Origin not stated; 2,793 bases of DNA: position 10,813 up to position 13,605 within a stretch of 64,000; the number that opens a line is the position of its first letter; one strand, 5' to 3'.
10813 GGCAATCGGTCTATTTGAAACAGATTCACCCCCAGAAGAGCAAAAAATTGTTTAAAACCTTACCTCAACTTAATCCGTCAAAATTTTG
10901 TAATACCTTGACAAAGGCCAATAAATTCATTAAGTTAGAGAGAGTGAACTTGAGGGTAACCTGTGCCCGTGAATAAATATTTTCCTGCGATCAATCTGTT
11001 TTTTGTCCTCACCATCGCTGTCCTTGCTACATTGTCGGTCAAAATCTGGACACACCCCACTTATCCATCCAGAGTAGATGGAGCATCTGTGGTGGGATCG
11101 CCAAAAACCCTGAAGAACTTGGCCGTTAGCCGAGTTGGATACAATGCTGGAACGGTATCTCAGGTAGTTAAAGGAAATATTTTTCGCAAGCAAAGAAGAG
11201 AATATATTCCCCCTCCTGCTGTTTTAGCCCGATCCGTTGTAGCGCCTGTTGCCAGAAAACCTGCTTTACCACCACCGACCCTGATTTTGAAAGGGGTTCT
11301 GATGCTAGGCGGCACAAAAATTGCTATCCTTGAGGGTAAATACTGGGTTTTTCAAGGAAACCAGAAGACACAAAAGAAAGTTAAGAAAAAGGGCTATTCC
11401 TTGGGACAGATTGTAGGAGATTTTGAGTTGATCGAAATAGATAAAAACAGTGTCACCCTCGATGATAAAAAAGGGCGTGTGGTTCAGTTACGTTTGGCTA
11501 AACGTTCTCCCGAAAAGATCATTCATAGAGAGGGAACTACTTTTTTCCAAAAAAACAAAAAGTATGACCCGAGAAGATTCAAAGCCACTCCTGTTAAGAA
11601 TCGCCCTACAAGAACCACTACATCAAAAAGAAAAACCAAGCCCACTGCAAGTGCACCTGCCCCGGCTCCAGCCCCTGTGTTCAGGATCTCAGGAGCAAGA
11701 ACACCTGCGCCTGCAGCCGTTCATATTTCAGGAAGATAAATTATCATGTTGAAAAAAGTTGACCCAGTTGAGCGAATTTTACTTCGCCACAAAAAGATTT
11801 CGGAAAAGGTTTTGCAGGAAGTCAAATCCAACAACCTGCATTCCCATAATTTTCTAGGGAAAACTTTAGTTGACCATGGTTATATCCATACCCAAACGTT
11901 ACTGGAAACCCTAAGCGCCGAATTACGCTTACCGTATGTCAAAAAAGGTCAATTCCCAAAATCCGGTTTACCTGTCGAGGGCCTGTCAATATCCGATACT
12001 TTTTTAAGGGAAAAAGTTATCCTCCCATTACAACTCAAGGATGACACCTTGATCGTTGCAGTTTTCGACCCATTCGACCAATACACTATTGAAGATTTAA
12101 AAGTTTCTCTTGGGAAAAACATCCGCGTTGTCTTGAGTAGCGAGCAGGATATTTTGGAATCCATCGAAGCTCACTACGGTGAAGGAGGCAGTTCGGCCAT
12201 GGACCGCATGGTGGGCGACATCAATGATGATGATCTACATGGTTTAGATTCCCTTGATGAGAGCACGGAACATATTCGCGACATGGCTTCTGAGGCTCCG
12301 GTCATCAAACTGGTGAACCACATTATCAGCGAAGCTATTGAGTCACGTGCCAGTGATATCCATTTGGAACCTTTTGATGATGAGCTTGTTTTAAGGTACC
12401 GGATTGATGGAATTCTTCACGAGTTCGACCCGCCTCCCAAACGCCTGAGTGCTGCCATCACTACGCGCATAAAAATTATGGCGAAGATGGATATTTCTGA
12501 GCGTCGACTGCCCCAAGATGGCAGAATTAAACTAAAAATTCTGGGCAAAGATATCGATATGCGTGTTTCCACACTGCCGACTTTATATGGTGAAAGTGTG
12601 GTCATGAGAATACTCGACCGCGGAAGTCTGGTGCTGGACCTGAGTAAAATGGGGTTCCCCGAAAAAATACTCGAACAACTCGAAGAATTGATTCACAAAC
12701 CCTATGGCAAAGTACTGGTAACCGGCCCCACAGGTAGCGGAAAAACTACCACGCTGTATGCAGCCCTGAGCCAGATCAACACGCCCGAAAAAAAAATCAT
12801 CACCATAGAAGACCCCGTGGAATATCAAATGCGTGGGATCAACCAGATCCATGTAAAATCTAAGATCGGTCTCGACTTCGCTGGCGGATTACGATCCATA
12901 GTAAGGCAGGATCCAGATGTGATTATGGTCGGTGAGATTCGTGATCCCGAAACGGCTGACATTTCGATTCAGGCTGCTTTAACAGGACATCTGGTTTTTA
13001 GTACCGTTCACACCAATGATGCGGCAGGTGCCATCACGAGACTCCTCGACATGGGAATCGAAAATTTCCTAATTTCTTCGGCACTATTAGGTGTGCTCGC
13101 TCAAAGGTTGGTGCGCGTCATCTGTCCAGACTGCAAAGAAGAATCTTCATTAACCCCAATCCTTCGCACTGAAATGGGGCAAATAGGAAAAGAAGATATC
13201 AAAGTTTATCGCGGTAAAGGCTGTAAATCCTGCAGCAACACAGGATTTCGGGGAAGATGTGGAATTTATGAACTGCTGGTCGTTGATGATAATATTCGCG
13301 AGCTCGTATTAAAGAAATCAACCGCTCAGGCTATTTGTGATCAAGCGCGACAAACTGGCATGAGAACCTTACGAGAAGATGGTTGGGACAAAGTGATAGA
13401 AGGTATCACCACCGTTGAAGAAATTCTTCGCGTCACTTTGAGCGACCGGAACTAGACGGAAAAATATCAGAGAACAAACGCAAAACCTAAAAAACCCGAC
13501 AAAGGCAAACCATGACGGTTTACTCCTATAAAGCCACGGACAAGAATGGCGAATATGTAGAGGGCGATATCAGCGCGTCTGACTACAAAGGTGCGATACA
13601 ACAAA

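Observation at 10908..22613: Complete but atypical type II secretion cluster: PilP-like protein in place of GspC, lipidated secretin with SH3-like insert, secretin gene last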

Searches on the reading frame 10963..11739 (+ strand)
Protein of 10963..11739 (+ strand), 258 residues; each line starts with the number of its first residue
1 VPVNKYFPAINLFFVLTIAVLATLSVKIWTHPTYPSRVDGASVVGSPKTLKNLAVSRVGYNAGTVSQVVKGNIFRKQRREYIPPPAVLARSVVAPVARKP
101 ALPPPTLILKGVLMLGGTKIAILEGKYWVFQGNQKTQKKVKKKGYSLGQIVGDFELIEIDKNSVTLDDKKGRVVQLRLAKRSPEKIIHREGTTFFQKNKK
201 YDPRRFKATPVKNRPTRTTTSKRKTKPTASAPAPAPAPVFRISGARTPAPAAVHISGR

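Call 4: search_protein_families(library=pfam, proteins=[window:10963-11739:+], max_evalue=0.1)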
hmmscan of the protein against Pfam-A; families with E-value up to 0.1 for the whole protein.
window:10963-11739:+ (258 aa): 0 families

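Call 6: search_protein_families(library=ncbifam, proteins=[window:10963-11739:+], max_evalue=0.01)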
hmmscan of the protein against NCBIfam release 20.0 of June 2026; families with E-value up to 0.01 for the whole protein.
window:10963-11739:+ (258 aa): 1 family
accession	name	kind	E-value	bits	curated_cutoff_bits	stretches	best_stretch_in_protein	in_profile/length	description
NF041515.1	GspC_delta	equivalog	1.9e-06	27.9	150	1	5-188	2-173/311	type II secretion system protein GspC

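Call 20: find_homologous_proteins(query=window:10963-11739:+, max_evalue=0.001)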
Query window:10963-11739:+ (258 aa): 285 proteins with E <= 0.001 among 2663 candidates; the best 120 are listed.
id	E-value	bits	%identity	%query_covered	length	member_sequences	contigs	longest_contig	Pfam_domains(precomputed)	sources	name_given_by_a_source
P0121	1.4e-163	560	100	100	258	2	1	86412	-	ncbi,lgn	ncbi:MAG: hypothetical protein ACI9UO_000184 [Nitrospinales bacterium]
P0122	8.0e-145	499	88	100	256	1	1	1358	-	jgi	jgi:hypothetical protein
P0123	5.0e-143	493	87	100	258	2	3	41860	-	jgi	-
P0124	1.7e-140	485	87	100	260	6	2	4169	-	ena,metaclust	metaclust:\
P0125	6.6e-140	483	86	100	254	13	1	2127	-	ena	-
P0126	6.9e-140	483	86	100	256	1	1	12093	-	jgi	jgi:hypothetical protein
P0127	1.4e-139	482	86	100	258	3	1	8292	-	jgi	jgi:hypothetical protein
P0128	5.7e-138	476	85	100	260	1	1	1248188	-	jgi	jgi:hypothetical protein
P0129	1.1e-137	476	84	100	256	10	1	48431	-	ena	-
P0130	1.1e-136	472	84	100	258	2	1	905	-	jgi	-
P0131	1.5e-136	472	85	100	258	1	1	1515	-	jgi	jgi:hypothetical protein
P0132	3.0e-136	471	84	100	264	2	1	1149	-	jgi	jgi:hypothetical protein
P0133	6.7e-135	466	83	99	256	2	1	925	-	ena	-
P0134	6.8e-135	466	83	100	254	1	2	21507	-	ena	-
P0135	1.5e-134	465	84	99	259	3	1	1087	-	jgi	jgi:hypothetical protein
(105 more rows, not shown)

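Call 33: search_solved_structures(query=A2, max_evalue=10, show_alignments=2)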
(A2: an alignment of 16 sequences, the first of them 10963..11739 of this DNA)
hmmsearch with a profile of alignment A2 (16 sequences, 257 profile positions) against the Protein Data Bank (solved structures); distinct sequences matched with E-value up to 10: 4.
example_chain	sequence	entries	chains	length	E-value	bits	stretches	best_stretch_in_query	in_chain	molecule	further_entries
1eif_A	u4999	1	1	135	0.073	15.7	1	43-88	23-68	EUKARYOTIC TRANSLATION INITIATION FACTOR 5A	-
2eif_A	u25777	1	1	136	0.074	15.7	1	43-88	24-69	PROTEIN (EUKARYOTIC TRANSLATION INITIATION FACTOR 5A)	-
4hqs_A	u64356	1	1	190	0.22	14.1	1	131-177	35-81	Thioredoxin family protein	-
6sp2_A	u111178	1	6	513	2.8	10.5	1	3-24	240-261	Membrane protein TMS1d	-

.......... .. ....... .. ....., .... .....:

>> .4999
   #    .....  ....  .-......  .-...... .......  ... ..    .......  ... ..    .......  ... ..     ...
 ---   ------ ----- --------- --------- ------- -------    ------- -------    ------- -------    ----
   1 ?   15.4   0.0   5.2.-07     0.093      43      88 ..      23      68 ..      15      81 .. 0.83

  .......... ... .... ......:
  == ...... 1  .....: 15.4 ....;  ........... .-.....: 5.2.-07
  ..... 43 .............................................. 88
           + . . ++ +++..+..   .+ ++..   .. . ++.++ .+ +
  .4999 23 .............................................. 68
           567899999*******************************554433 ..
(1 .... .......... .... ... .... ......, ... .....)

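Call 43: predict_structure(alignment_id=A2)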
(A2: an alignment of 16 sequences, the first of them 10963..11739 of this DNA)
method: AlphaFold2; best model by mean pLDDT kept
length: 258 residues; sequences in the alignment: 16
mean_pLDDT: 60.1   pTM: 0.31
mean pLDDT of the five models: 60.1, 59.7, 58.7, 57.2, 54.1
residues with pLDDT >= 90: 0; 70-90: 83; 50-70: 82; < 50: 93
segments of 3 or more residues with pLDDT < 50: 37-43, 74-98, 181-198, 223-232, 238-249, 256-258
pLDDT, mean of each block of 10 residues (from residue 1): 55 74 61 49 50 51 53 45 44 46 77 80 84 84 85 85 81 76 41 46 58 54 46 50 44 45
secondary structure, 60 per line:
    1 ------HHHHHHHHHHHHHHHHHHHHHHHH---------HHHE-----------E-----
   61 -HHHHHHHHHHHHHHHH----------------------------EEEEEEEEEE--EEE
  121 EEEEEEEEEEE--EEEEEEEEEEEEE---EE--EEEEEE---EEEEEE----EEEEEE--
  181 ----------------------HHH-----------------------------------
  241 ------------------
elements in order: H7-30 H62-77 E106-115 E118-131 E134-146 E154-159 E163-168 E173-178

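Call 45: fold_search(model_id=the predicted structure, library=pdb)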
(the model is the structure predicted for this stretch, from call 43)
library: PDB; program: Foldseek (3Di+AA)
matches with E <= 10: 777; with E <= 0.001: 0
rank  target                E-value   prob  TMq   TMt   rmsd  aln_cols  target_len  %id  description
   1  3jc8_Pa               1.7e-02  0.90  0.20  0.31  26.0       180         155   17  Architectural model of the type IVa pilus machine in a piliated state (released 2016-03-16)
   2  2ivw_MODEL_1_A        5.4e-02  0.90  0.16  0.33  12.3       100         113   20  The solution structure of a domain from the Neisseria meningitidis PilP pilot protein. (released 2007-02-13)
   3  3cpf_A                1.4e-01  0.28  0.10  0.18  16.6        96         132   18  Crystal structure of human eukaryotic translation initiation factor EIF5A (released 2008-04-15)
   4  1iz6_A                1.8e-01  0.28  0.10  0.18  17.5        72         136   18  Crystal Structure of Translation Initiation Factor 5A from Pyrococcus Horikoshii (released 2003-01-28)
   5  7oyd_t                2.1e-01  0.15  0.09  0.17  18.4        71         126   21  Cryo-EM structure of a rabbit 80S ribosome with zebrafish Dap1b (released 2022-07-20)
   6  6rxt_UR               2.5e-01  0.06  0.10  0.06  26.8       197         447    8  Cryo-EM structure of the 90S pre-ribosome (Kre33-Noc4) from Chaetomium thermophilum, state A (released 2019-08-14)
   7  3jcs_A                3.0e-01  0.15  0.10  0.10  15.1       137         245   11  2.8 Angstrom cryo-EM structure of the large ribosomal subunit from the eukaryotic parasite Leishmania (released 2016-07-20)
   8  8alo_B                3.6e-01  0.33  0.11  0.19  14.6        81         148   14  Heterodimer formation of sensory domains of Vibrio cholerae regulators ToxR and ToxS (released 2023-09-13)
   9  6g6q_G                3.8e-01  0.25  0.12  0.17  12.8        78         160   13  Crystal structure of the computationally designed Ika4 protein (released 2018-11-28)
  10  8qzv                  3.8e-01  0.18  0.09  0.16  16.8        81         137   14  Crystal structure of translation factor eIF5A from Trichomonas vaginalis (released 2024-07-03)
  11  8g61_5A               3.8e-01  0.14  0.11  0.16  16.3       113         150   16  mRNA decoding in human is kinetically and structurally distinct from bacteria (AC state) (released 2023-04-19)
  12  7oya_11               4.5e-01  0.10  0.10  0.17  17.5       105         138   13  Cryo-EM structure of the 1 hpf zebrafish embryo 80S ribosome (released 2022-07-13)
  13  7pwo_A2               4.7e-01  0.14  0.10  0.10  14.4       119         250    8  Cryo-EM structure of Giardia lamblia ribosome at 2.75 A resolution (released 2022-04-20)
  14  8f5p_F                5.0e-01  0.33  0.13  0.04  14.0        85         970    7  Structure of Leishmania tarentolae IFT-A (state 2) (released 2022-12-21)
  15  8g5z_5A               5.3e-01  0.11  0.10  0.17  18.4       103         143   17  mRNA decoding in human is kinetically and structurally distinct from bacteria (GA state) (released 2023-04-19)
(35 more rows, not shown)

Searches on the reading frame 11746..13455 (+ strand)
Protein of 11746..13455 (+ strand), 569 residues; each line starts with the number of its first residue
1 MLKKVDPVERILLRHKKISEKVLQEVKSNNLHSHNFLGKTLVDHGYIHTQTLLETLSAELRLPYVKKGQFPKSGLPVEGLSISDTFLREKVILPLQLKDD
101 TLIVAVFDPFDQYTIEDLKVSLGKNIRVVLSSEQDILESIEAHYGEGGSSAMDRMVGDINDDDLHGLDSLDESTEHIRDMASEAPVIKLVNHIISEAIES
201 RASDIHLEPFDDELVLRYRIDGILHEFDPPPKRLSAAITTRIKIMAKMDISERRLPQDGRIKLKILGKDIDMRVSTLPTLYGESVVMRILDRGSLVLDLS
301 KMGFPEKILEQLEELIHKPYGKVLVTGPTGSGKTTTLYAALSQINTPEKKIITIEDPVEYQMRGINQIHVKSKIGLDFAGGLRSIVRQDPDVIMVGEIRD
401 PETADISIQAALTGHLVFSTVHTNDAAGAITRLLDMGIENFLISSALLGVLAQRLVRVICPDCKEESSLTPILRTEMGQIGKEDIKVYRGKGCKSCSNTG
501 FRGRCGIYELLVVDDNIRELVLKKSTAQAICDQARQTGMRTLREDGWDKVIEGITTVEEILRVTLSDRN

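Call 4: search_protein_families(library=pfam, proteins=[window:11746-13455:+], max_evalue=0.1)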
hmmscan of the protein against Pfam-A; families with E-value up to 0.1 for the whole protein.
window:11746-13455:+ (569 aa): 17 families
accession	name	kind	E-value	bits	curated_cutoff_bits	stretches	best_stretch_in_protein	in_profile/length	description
PF00437.27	T2SSE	-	6.5e-149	496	24.9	1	181-562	3-370/370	Type II/IV secretion system protein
PF05157.20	MshEN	-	3.5e-15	56.2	23.1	1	60-149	1-89/90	MshEN domain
PF25199.1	nSTAND_NTPase5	-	4.2e-05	23.8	34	1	308-359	28-81/145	Novel STAND NTPase 5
PF13191.12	AAA_16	-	0.0018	19.2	32.6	1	309-347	9-51/167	AAA ATPase domain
PF13555.12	AAA_29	-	0.0026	17.9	27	1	318-349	20-50/61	P-loop containing region of AAA domain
PF04851.21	ResIII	-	0.0034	17.7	22.5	1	307-354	10-59/164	Type III restriction enzyme, res subunit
PF13401.12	AAA_22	-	0.0055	17.5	27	1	323-365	8-50/130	AAA domain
PF20720.3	nSTAND3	-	0.014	15.5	27.2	1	320-359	17-56/155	Novel STAND NTPase 3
PF00270.35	DEAD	-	0.017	15.3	26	1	322-352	16-49/167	DEAD/DEAH box helicase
PF12775.13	AAA_7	-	0.017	15.1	25.8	1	315-354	28-67/181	P-loop containing dynein motor region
PF01637.24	ATPase_2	-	0.026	14.8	33.2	1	306-368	5-68/225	ATPase domain predominantly from Archaea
PF00005.33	ABC_tran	-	0.028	15.5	25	1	322-356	13-47/137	ABC transporter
PF14532.12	Sigma54_activ_2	-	0.038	14.7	25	0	308-368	10-68/138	Sigma-54 interaction domain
PF13604.12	AAA_30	-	0.042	14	27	1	312-349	10-47/191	AAA domain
PF13086.12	AAA_11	-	0.054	13.7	27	1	322-347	19-51/257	AAA domain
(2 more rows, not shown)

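Call 6: search_protein_families(library=ncbifam, proteins=[window:11746-13455:+], max_evalue=0.01)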
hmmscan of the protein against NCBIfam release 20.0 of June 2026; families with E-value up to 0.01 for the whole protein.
window:11746-13455:+ (569 aa): 24 families
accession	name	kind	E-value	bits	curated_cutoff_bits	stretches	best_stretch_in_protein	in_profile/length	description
TIGR02533.1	type_II_gspE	equivalog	2e-204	679.8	630.25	1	82-564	4-486/486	type II secretion system ATPase GspE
TIGR02538.1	type_IV_pilB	equivalog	1.6e-188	627.9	675.65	1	9-564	3-562/564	type IV-A pilus assembly ATPase PilB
NF053534.1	T4PilAsmATPsTfpB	equivalog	1.6e-151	505.6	850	1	46-564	62-582/584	type IV pilus assembly ATPase TfpB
NF007755.0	PRK10436.1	equivalog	2.7e-143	478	617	1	95-564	22-459/465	type II secretion system protein GspE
NF041000.1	ATPase_ComGA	equivalog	1.3e-78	263.7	300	1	192-457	2-266/267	competence type IV pilus ATPase ComGA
TIGR01420.1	pilT_fam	subfamily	2.9e-57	194.5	319.1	1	191-457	3-269/343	PilT/PilU family type 4a pilus ATPase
TIGR02525.1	plasmid_TraJ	equivalog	5.5e-28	98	368.3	1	284-440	119-276/372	plasmid transfer ATPase TraJ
TIGR02524.1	dot_icm_DotB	equivalog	6.1e-23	81.6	463.3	1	298-434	116-257/358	Dot/Icm type IV secretion system ATPase DotB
TIGR02782.1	TrbB_P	equivalog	2.3e-19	69.8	304.55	1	321-435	137-254/303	P-type conjugative transfer ATPase TrbB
NF058587.1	archaellum_moto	equivalog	1e-17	64.1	550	1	322-436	277-396/527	archaellum flagellar ATPase motor FlaI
TIGR02788.1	VirB11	equivalog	4.2e-16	58.9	249.95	1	322-440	146-269/308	P-type DNA transfer ATPase VirB11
NF010469.0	PRK13894.1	subfamily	4.8e-16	59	508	1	320-434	149-265/320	conjugal transfer ATPase TrbB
NF010407.0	PRK13833.1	subfamily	5.4e-16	58.9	499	1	322-437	146-263/323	conjugal transfer protein TrbB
TIGR03819.1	heli_sec_ATPase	hypoth_equivalog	1.3e-15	57.4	373.15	1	282-455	139-319/340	TadA family conjugal transfer-associated ATPase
NF053672.1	bindosome_BasE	exception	1e-09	37.7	1000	1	324-452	274-408/512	bindosome assembly system ATPase subunit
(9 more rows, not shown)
